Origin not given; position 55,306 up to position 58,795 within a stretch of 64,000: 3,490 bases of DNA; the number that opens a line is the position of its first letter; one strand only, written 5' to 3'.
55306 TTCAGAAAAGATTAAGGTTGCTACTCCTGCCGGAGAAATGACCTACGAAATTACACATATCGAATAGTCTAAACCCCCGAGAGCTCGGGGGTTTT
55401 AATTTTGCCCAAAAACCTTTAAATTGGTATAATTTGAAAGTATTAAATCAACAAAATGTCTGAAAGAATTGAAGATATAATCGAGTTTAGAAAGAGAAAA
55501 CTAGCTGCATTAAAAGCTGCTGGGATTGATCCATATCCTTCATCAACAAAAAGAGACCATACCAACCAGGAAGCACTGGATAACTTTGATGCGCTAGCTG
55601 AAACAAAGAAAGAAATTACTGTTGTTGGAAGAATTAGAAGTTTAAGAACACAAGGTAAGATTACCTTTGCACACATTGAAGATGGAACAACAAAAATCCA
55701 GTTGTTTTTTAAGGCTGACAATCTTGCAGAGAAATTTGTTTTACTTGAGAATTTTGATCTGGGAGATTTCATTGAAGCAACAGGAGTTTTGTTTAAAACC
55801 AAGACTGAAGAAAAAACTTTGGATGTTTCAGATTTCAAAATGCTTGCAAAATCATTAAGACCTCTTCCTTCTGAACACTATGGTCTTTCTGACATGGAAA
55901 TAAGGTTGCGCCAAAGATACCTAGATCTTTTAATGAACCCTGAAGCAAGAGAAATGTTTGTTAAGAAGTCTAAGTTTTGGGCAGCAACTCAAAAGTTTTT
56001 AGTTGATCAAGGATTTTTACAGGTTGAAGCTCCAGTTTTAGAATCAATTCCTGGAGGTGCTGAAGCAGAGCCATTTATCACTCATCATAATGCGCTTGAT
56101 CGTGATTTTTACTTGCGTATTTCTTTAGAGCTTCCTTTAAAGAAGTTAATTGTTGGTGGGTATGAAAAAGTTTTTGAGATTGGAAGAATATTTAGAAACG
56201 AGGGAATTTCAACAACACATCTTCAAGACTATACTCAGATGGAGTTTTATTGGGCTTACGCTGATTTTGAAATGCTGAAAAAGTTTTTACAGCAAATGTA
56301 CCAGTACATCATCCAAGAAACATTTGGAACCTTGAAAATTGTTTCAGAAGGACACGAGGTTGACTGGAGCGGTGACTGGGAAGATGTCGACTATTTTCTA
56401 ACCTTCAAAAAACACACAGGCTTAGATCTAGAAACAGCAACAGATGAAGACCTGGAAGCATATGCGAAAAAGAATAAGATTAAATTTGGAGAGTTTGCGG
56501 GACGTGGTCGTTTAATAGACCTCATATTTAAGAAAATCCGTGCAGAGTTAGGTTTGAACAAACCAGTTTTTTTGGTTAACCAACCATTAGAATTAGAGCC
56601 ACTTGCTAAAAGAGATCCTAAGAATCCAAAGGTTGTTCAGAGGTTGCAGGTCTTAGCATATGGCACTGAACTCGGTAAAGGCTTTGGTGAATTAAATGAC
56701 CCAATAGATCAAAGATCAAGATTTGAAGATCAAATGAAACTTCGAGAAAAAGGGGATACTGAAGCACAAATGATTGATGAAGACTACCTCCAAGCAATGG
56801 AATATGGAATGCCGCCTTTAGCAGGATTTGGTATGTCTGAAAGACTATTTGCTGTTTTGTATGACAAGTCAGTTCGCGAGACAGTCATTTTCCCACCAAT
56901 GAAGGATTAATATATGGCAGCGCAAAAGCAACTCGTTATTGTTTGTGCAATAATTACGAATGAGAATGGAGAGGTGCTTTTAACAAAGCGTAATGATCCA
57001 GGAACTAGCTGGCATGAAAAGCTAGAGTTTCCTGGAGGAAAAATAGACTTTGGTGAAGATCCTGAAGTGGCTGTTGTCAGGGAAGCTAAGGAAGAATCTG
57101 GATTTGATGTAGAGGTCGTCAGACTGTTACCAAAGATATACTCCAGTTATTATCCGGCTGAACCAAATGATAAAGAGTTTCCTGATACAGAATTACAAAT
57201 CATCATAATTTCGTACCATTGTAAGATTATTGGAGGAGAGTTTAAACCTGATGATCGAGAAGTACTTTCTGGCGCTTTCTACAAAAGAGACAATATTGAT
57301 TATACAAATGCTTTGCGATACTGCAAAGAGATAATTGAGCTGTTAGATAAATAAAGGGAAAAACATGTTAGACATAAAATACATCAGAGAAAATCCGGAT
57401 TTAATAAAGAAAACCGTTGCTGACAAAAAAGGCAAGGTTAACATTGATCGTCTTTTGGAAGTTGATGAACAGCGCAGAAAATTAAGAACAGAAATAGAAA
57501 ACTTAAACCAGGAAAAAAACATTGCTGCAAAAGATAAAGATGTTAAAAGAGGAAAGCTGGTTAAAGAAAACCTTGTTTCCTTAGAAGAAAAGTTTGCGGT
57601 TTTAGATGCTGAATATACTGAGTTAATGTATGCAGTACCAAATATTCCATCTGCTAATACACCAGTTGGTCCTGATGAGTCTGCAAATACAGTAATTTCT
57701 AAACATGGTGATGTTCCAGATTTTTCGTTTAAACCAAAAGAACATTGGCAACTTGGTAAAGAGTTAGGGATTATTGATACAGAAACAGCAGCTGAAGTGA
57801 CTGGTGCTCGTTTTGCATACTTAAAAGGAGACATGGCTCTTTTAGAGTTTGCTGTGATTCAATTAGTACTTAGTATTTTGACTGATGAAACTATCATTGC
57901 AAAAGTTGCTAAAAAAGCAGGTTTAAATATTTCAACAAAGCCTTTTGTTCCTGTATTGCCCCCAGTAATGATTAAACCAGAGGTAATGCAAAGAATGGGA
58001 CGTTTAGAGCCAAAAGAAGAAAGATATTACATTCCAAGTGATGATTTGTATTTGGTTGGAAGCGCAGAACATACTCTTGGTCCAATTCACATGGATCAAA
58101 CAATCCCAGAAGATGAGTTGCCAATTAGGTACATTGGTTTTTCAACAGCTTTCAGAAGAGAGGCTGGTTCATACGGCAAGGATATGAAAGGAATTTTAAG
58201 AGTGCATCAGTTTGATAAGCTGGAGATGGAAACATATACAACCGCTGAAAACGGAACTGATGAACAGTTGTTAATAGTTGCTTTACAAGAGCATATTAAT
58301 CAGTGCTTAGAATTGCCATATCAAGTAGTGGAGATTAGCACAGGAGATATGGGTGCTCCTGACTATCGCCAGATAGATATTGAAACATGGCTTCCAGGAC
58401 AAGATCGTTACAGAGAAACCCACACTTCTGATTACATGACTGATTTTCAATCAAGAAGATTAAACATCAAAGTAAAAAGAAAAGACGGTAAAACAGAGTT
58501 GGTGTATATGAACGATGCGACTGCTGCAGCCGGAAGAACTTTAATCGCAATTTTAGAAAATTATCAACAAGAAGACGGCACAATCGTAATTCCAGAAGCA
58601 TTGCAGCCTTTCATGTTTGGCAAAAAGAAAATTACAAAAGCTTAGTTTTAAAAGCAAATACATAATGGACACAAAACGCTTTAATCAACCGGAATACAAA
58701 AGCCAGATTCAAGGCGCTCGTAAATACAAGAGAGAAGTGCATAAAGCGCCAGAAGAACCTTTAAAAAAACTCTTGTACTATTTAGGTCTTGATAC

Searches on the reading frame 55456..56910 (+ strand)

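Call 64: search_protein_families(library=pfam, proteins=[window:55456-56910:+], max_evalue=0.00001)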
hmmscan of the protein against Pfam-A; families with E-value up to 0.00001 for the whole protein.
window:55456-56910:+ (484 aa): 2 families
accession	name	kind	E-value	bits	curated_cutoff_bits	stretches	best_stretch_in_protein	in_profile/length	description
PF00152.25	tRNA-synt_2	-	4.3e-64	217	25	1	146-482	1-307/308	tRNA synthetases class II (D, K and N)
PF01336.31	tRNA_anti-codon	-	9.6e-14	51.5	27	1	54-129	1-74/75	OB-fold nucleic acid binding domain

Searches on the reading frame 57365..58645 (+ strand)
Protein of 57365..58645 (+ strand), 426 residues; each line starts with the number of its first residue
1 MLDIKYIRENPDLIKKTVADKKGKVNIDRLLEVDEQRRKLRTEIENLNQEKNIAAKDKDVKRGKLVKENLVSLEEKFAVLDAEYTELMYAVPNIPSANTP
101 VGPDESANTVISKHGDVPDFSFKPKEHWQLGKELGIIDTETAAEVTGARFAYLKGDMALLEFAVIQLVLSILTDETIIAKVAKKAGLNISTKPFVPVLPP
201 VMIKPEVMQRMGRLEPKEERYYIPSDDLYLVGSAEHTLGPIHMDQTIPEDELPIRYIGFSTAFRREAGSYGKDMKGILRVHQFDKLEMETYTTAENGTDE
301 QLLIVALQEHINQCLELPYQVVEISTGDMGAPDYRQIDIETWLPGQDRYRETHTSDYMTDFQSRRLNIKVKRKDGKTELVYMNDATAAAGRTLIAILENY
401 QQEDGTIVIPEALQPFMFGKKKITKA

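Call 64: search_protein_families(library=pfam, proteins=[window:57365-58645:+], max_evalue=0.00001)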
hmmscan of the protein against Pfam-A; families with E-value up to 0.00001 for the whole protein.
window:57365-58645:+ (426 aa): 2 families
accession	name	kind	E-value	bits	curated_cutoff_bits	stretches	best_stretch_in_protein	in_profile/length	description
PF00587.30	tRNA-synt_2b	-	1.8e-29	103.5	29.3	1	226-400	9-179/179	tRNA synthetase class II core domain (G, H, P, S and T)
PF02403.27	Seryl_tRNA_N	-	1.1e-17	64.7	28.2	1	1-95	1-108/108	Seryl-tRNA synthetase N-terminal domain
